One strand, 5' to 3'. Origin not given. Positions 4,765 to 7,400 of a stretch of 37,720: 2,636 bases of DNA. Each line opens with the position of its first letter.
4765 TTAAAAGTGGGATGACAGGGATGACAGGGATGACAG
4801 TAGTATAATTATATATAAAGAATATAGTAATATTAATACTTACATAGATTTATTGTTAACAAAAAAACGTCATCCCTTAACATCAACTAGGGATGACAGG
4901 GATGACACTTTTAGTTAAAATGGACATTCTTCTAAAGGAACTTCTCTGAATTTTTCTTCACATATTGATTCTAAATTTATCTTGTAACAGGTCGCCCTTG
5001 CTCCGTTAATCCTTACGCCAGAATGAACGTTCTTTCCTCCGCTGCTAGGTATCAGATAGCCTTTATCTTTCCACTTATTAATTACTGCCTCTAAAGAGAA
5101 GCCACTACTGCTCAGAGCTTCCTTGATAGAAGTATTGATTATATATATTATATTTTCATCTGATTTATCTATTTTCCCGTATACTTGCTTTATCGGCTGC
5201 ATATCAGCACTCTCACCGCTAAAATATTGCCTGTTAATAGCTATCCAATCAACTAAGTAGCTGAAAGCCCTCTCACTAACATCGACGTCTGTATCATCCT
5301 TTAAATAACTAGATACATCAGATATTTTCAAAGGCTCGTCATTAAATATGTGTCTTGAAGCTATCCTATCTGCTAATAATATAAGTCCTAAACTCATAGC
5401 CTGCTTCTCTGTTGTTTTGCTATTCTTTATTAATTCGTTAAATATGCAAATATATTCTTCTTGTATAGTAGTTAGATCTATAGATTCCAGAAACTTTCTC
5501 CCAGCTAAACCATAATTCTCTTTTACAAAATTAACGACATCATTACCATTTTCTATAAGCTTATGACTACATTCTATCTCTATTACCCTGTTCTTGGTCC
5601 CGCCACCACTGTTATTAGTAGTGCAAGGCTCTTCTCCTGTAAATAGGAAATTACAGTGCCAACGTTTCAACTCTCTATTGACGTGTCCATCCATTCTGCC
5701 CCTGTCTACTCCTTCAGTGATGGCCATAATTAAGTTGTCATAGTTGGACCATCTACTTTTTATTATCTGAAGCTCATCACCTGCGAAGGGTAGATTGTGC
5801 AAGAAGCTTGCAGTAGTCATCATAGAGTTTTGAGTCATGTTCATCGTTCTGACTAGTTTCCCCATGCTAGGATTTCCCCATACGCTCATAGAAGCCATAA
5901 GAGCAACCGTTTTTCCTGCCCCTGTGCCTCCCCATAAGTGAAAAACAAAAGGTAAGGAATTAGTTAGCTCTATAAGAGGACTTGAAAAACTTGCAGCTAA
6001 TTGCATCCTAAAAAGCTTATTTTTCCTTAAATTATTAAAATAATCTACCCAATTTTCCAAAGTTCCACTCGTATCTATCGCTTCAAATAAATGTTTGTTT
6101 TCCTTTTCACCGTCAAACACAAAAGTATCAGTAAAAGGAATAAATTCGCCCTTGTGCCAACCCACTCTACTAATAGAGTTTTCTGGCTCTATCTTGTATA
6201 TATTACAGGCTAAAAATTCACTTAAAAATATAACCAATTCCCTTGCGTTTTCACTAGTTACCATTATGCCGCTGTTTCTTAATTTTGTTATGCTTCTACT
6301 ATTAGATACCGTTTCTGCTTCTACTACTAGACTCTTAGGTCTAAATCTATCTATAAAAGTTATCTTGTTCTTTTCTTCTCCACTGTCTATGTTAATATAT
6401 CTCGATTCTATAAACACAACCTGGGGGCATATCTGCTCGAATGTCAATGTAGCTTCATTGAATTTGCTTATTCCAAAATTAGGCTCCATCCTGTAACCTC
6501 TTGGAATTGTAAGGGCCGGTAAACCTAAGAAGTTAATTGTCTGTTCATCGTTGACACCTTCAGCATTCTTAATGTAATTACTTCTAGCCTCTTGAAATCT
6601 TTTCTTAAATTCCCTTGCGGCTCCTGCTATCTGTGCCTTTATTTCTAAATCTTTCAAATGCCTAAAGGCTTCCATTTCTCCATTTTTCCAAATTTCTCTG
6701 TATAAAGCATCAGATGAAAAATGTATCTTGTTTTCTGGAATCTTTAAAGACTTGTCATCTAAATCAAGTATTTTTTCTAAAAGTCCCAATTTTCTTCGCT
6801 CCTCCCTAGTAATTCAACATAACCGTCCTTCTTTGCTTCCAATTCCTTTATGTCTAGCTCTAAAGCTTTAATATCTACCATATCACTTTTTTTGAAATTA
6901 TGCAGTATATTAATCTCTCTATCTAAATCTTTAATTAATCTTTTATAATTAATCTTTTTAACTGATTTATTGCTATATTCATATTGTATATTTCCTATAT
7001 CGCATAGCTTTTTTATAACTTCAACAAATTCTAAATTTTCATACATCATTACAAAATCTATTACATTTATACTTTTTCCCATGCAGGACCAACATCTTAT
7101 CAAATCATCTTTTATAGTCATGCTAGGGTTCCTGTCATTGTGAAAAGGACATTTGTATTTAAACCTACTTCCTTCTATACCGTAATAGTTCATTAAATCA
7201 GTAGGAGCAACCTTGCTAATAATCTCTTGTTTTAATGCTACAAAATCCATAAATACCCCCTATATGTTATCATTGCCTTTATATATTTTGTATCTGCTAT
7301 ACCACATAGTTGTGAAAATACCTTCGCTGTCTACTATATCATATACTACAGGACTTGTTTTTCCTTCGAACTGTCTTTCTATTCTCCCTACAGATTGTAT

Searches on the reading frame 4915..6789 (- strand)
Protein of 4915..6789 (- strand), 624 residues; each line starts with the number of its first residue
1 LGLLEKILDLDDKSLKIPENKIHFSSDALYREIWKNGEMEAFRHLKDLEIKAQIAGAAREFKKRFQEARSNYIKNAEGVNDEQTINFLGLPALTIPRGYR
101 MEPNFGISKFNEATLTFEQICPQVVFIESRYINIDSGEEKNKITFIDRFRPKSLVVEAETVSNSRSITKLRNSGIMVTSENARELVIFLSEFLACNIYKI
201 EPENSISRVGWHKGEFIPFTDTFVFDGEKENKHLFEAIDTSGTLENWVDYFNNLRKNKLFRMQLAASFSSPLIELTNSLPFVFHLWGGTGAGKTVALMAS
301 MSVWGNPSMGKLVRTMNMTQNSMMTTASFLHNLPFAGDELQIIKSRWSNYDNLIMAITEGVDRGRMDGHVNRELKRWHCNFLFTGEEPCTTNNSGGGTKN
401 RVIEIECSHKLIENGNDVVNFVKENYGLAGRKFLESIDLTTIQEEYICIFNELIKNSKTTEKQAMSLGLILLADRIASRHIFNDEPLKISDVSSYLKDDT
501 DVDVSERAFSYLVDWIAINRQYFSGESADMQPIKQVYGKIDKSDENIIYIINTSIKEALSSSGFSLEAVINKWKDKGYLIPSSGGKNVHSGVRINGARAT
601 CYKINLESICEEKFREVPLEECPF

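Call 7: search_protein_families(library=phrogs, proteins=[window:4915-6789:-])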
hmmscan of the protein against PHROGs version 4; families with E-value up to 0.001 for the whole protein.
window:4915-6789:- (624 aa): 3 families
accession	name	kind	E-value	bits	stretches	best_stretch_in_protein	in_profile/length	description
phrog_8841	-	DNA, RNA and nucleotide metabolism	3.9e-142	476.1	1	24-624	21-632/633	DNA primase/helicase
phrog_25314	-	unknown function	1.5e-16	60.8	1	169-433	495-780/1010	-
phrog_1139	-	DNA, RNA and nucleotide metabolism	3.6e-09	36.2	1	191-334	435-597/895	DNA primase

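Call 8: search_protein_families(library=pfam, proteins=[window:4915-6789:-])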
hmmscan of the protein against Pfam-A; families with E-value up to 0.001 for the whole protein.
window:4915-6789:- (624 aa): 2 families
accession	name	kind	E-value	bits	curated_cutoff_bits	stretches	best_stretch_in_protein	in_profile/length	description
PF06048.17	DUF927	-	5.5e-33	115.3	22.6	1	115-365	20-272/284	Domain of unknown function (DUF927)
PF18662.7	HTH_56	-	2.2e-20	73.2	26.2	1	503-607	1-109/111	Cch helix turn helix domain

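Call 10: search_dna_similar(query=window:4915-6789:-, collection=phages, mode=protein, max_rows=40)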
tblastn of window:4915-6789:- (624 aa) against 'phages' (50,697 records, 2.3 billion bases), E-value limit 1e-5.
Records with a match: 18; places in all: 19; records where one place covers at least 80% of the query: 13.
Best place of each record, by identity: <60% 18.
By first word of the organism name: Bacteriophage 4; Anaerostipes 3; Ruminococcus 3; Thermoanaerobacterium 2; Faecalibacterium 2; Roseburia 1; Staphylococcus 1; Escherichia 1; Klebsiella 1.
By host as written in the record: - 5; Anaerostipes caccae DA844 3; [Ruminococcus] gnavus ATCC 29149 2; Thermoanaerobacterium saccharolyticum JW/SL-YS485 2; Faecalibacterium prausnitzii 2; Staphylococcus aureus 1; Mediterraneibacter gnavus (Ruminococcus gnavus) DB_YZ_1 1; Escherichia coli O157:H7 ATCC 43895 1; and 1 more.
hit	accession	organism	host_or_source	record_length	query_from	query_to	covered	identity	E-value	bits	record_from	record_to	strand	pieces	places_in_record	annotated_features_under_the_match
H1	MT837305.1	Bacteriophage sp.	human fecal samples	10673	59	613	89%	31.3%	9e-71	254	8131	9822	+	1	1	record has no annotation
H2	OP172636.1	Anaerostipes phage AC844P2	Anaerostipes caccae DA844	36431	121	624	81%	34.0%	6e-73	261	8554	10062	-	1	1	hypothetical protein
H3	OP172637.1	Anaerostipes phage AC844P3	Anaerostipes caccae DA844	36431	121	624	81%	34.0%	6e-73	261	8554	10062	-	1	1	hypothetical protein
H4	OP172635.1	Anaerostipes phage AC844P1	Anaerostipes caccae DA844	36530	121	624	81%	34.0%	6e-73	261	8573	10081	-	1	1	hypothetical protein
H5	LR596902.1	Roseburia phage Jekyll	-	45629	59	624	91%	29.5%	6e-64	234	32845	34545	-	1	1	MCM-like DNA helicase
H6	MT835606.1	Bacteriophage sp.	human fecal samples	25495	38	608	92%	29.0%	9e-66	240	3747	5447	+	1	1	record has no annotation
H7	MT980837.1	Ruminococcus phage phiRg507T2_3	[Ruminococcus] gnavus ATCC 29149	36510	38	608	92%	29.0%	4e-65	238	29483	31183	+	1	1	gp42: helicase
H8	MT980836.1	Ruminococcus phage phiRg507T2_2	[Ruminococcus] gnavus ATCC 29149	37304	38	608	92%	29.0%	4e-65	238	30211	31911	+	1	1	gp42: helicase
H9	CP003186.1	Thermoanaerobacterium phage THSA-485A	Thermoanaerobacterium saccharolyticum ...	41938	89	623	86%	29.7%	6e-61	226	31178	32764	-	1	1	protein of unknown function DUF927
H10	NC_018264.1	Thermoanaerobacterium phage THSA-485A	Thermoanaerobacterium saccharolyticum ...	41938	89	623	86%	29.7%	6e-61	226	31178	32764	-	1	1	DNA primase/helicase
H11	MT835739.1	Bacteriophage sp.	human fecal samples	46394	24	588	91%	27.5%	2e-45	179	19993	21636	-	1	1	record has no annotation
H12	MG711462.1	Faecalibacterium phage FP_Epona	Faecalibacterium prausnitzii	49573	89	599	82%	28.8%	3e-49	191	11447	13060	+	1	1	primase/helicase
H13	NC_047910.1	Faecalibacterium phage FP_Epona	Faecalibacterium prausnitzii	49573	89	599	82%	28.8%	3e-49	191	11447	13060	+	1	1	DNA primase/helicase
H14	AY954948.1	Staphylococcus phage PT1028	Staphylococcus aureus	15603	95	580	78%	24.1%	8e-17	91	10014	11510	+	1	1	ORF001 | ORF018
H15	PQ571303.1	Ruminococcus phage RG-TP1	Mediterraneibacter gnavus (Ruminococcus ...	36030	38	414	60%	28.5%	3e-42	170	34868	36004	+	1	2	none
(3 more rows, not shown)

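Call 12: find_related_loci(query=window:4915-6789:-, collection=viral_contigs, flank=10000)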
Query window:4915-6789:- (624 aa) in viral_contigs; peptide patterns used: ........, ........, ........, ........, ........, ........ (x = any residue, [..] = any of these).
83 stretches matched a pattern; 6 encode a relative of the query (tblastn E <= 1e-3); 6 distinct loci.
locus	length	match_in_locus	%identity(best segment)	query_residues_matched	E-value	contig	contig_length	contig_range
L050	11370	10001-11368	71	1-456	0e+0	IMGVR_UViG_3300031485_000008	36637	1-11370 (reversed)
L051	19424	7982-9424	47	108-586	2e-132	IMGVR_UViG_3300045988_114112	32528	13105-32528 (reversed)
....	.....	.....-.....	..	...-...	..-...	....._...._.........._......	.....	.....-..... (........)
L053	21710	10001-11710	39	48-619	2e-128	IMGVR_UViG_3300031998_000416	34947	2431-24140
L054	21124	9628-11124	45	108-607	3e-125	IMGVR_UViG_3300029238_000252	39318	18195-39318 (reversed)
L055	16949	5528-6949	47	133-606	6e-125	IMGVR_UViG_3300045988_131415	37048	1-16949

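Call 17: find_homologous_proteins(query=window:4915-6789:-, max_evalue=1e-30)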
Query window:4915-6789:- (624 aa): 1685 proteins with E <= 1e-30 among 8000 candidates; the best 120 are listed.
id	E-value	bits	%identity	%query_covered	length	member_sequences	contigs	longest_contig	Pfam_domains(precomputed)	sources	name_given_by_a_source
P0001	0.0e+0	1420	100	100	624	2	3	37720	PF06048.18,PF18662.8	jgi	-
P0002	0.0e+0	1300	91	100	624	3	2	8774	PF06048.18,PF18662.8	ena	-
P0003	0.0e+0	1257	88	100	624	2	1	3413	PF06048.18,PF18662.8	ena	-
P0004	4.3e-294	995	67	100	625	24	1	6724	PF06048.18,PF18662.8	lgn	-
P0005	2.9e-292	989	69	100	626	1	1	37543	PF06048.18,PF18662.8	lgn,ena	-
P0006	1.2e-285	967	68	98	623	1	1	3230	PF06048.18,PF18662.8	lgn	-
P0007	2.2e-284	963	69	97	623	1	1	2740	PF06048.18,PF18662.8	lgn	-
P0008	4.4e-258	876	62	97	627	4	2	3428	PF06048.18,PF18662.8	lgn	-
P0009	8.5e-257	872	63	97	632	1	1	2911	PF06048.18,PF18662.8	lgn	-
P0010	4.3e-252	856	59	97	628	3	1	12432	PF06048.18,PF18662.8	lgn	-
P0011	4.1e-247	840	60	97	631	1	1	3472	PF06048.18,PF18662.8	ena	-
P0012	1.4e-218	745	56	97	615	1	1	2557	PF06048.18,PF18662.8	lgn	-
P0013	2.1e-218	745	55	100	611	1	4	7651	PF06048.18,PF18662.8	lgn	-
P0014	3.9e-215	734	72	69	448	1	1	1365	PF06048.18,PF18662.8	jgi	jgi:uncharacterized protein (DUF927 family)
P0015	8.9e-156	538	49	82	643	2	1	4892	PF06048.18,PF18662.8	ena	-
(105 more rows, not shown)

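Call 18: find_related_loci(query=window:4915-6789:-, collection=genome_contigs, flank=10000)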
Query window:4915-6789:- (624 aa) in genome_contigs; peptide patterns used: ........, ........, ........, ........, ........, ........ (x = any residue, [..] = any of these).
91 stretches matched a pattern; 6 encode a relative of the query (tblastn E <= 1e-3); 6 distinct loci.
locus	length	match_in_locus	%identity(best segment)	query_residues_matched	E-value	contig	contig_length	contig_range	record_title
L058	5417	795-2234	45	133-624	5e-140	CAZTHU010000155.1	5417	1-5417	MAG TPA_asm: uncultured Eubacteriales bacterium isolate binchicken_co32_388 genome assembly, contig: NODE_27712_length_5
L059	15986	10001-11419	47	133-609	4e-136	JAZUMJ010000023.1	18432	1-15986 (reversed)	MAG: Ructibacterium sp. isolate T1900044894_TS20190360.MAGScoT_cleanbin_000033 SGB_3279_k141_1519897, whole genome shotg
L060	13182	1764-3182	47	133-609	4e-136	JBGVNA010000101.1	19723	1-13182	MAG: Acutalibacteraceae bacterium isolate fecal_MAG_245 fecal_MAG_245_contig_0101, whole genome shotgun sequence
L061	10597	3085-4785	41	38-606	1e-134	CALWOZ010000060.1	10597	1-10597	MAG: uncultured Clostridia bacterium isolate BRZ_IE__bin35 genome assembly, contig: BRZ_IE__NODE_9992_length_10597_cov_2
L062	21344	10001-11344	46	133-580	9e-124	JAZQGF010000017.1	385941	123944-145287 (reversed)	MAG: Acutalibacteraceae bacterium isolate T1900044631_TS20190097.MAGScoT_cleanbin_000019 SGB_1037_k141_2285879, whole ge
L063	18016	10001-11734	38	38-624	8e-123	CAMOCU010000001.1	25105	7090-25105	MAG: uncultured Clostridia bacterium isolate SRR873605_bin.66_metaWRAP_v1.3_MAG genome assembly, contig: NODE_3129_lengt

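Call 19: find_encoding_contigs(protein=P0001, flank=10000, max_places=6)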
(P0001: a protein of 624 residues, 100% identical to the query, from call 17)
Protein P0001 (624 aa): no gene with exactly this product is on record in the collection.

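Call 20: find_encoding_contigs(protein=P0002, flank=10000, max_places=6)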
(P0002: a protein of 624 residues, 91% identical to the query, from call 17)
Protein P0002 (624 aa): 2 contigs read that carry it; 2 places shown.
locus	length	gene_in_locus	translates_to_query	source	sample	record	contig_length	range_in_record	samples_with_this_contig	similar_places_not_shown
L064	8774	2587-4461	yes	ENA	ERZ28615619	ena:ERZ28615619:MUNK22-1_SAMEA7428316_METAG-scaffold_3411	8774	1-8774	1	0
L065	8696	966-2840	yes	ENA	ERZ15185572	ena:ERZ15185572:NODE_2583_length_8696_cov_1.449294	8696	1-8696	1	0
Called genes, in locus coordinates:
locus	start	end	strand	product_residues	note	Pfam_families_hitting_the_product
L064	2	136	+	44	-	?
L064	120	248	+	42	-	-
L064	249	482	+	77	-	-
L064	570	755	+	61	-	PF12728:HTH_17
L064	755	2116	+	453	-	PF00270:DEAD, PF04851:ResIII, PF13086:AAA_11 (faint), PF18766:SWI2_SNF2, PF00271:Helicase_C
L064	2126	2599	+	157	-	PF01807:Zn_ribbon_DnaG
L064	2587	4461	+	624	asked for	PF06048:DUF927, PF18662:HTH_56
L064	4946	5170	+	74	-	-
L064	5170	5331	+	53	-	-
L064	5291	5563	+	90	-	-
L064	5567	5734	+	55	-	-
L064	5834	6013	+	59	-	-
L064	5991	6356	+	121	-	-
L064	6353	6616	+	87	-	-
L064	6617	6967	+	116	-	-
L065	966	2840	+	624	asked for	PF06048:DUF927, PF18662:HTH_56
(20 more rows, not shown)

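Call 21: find_encoding_contigs(protein=P0005, flank=10000, max_places=6)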
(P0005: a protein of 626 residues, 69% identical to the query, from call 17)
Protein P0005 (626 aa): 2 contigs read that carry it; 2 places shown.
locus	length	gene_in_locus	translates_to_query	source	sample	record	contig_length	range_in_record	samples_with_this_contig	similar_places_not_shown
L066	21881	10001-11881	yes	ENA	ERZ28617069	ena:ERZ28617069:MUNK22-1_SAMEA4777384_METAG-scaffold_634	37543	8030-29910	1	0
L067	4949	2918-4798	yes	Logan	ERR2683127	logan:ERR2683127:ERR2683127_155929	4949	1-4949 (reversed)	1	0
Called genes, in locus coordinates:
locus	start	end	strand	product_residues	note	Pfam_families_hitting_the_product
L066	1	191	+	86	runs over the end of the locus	-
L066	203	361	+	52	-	-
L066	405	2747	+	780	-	PF10994:DUF2817 (faint), PF00246:Peptidase_M14, PF24827:AstE_AspA_cat (weak)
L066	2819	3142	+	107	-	-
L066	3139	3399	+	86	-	-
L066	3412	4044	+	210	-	PF02557:VanY, PF13539:Peptidase_M15_4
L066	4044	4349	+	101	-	PF09682:Phage_holin_6_1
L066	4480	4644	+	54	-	-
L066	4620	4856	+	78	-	-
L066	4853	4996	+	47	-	-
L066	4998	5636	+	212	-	PF04404:ERF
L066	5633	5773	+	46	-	-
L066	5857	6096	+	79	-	-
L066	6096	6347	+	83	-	-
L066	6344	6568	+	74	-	-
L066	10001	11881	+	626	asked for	PF06048:DUF927, PF18662:HTH_56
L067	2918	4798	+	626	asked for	PF06048:DUF927, PF18662:HTH_56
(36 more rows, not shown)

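Call 29: find_encoding_contigs(protein=P0003, flank=10000, max_places=4)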
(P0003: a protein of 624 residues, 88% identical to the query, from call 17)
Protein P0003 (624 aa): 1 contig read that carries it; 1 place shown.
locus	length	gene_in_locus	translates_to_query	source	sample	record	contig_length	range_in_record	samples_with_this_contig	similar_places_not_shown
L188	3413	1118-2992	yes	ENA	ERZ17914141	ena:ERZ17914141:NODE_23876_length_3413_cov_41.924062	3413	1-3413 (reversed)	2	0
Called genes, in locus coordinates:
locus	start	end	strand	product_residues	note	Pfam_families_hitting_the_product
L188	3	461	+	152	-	?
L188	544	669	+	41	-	-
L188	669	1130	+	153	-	PF01807:Zn_ribbon_DnaG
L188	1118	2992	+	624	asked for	PF06048:DUF927, PF18662:HTH_56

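Call 30: find_encoding_contigs(protein=P0004, flank=10000, max_places=4)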
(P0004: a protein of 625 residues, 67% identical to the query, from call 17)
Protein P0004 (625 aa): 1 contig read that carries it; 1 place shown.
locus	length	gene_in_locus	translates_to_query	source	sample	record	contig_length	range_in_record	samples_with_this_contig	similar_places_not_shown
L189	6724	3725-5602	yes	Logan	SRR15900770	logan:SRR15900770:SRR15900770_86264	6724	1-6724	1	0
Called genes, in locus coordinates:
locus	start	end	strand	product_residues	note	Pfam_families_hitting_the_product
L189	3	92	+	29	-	?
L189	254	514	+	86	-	-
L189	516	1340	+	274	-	PF01555:N6_N4_Mtase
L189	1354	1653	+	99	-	-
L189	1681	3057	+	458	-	PF00270:DEAD, PF04851:ResIII, PF13086:AAA_11 (faint), PF18766:SWI2_SNF2 (weak), PF00176:SNF2-rel_dom (faint), PF00271:Helicase_C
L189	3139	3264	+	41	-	-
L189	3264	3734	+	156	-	PF01807:Zn_ribbon_DnaG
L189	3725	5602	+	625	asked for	PF06048:DUF927, PF18662:HTH_56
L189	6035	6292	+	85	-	-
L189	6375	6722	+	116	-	?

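Call 79: search_solved_structures(query=window:4915-6789:-, max_evalue=0.01)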
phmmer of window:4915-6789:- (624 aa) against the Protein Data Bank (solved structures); distinct sequences matched with E-value up to 0.01: 2.
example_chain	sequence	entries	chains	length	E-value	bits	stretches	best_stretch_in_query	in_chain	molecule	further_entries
8tch_A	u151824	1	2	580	1.1e-26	96.7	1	124-583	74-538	Pathogenicity island protein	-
5dgk_A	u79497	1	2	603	4.5e-17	64.9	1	240-598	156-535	Active helicase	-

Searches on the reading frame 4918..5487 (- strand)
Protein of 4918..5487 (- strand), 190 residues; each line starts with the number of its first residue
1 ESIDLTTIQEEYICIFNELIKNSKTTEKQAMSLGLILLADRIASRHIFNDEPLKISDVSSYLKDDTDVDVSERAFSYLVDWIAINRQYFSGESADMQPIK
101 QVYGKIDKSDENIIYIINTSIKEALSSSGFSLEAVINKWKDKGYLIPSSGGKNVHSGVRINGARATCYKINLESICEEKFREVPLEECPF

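Call 60: find_related_loci(query=A3, collection=viral_contigs, flank=3000)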
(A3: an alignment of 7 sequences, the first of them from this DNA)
Query A3 (190 aa) in viral_contigs; peptide patterns used: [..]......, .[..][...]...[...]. (x = any residue, [..] = any of these).
489 stretches matched a pattern; 361 encode a relative of the query (tblastn E <= 1e-3); the best 80 are kept; 80 distinct loci.
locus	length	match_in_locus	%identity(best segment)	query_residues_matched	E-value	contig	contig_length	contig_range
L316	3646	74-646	56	1-190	1e-70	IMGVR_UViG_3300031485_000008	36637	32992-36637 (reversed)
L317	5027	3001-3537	37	4-185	1e-32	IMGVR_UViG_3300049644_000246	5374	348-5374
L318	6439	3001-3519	40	8-190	1e-32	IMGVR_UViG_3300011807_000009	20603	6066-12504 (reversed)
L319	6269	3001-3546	36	4-188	2e-32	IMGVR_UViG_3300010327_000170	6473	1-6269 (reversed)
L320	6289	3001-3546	34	4-188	1e-31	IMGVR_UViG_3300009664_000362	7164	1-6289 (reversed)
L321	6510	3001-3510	38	8-174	3e-31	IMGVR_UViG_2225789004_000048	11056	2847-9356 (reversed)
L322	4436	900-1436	37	4-185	6e-31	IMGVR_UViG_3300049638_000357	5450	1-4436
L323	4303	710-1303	39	1-190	2e-30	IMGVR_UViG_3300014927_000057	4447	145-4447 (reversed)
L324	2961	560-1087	38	8-178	5e-30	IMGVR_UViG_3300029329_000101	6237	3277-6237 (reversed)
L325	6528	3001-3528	38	8-178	6e-30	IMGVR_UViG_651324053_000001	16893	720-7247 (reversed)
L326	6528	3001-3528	38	8-178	6e-30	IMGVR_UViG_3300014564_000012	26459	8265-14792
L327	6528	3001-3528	37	8-178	2e-29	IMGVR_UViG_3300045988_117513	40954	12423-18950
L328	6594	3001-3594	36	1-190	3e-29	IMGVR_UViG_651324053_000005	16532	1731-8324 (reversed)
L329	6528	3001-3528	37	8-178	2e-29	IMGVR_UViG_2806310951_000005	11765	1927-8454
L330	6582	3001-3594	38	1-190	2e-29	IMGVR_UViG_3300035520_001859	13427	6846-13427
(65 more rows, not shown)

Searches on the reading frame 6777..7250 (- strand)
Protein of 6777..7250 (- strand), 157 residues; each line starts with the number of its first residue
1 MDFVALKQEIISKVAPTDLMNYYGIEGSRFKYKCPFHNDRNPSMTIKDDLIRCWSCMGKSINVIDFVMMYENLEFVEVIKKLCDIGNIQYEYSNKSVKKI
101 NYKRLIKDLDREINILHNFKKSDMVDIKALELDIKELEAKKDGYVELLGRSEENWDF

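Call 7: search_protein_families(library=phrogs, proteins=[window:6777-7250:-])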
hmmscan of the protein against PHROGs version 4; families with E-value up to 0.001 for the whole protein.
window:6777-7250:- (157 aa): 7 families
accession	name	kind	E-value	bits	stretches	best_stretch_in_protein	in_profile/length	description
phrog_11992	-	unknown function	1.5e-19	72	1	7-112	4-114/177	-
phrog_6444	-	DNA, RNA and nucleotide metabolism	5.6e-16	59.5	1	26-98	32-105/577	DNA primase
phrog_47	-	DNA, RNA and nucleotide metabolism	2.3e-11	44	1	18-119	33-126/947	DNA primase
phrog_18097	-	DNA, RNA and nucleotide metabolism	1.8e-10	41.8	1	26-104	29-107/199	DNA primase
phrog_26824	-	unknown function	7.7e-07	28.6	1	31-80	27-81/868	-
phrog_360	-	DNA, RNA and nucleotide metabolism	1.3e-06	29.6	1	30-78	30-79/133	DNA primase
phrog_510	-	DNA, RNA and nucleotide metabolism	9.3e-06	25.6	1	18-97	28-112/667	DNA primase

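Call 8: search_protein_families(library=pfam, proteins=[window:6777-7250:-])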
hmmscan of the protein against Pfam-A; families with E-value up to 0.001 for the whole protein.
window:6777-7250:- (157 aa): 1 family
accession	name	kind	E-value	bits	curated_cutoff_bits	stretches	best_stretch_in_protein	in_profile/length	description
PF01807.25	Zn_ribbon_DnaG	-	6.8e-15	55.1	24.9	1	26-93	28-96/98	CHC2 zinc finger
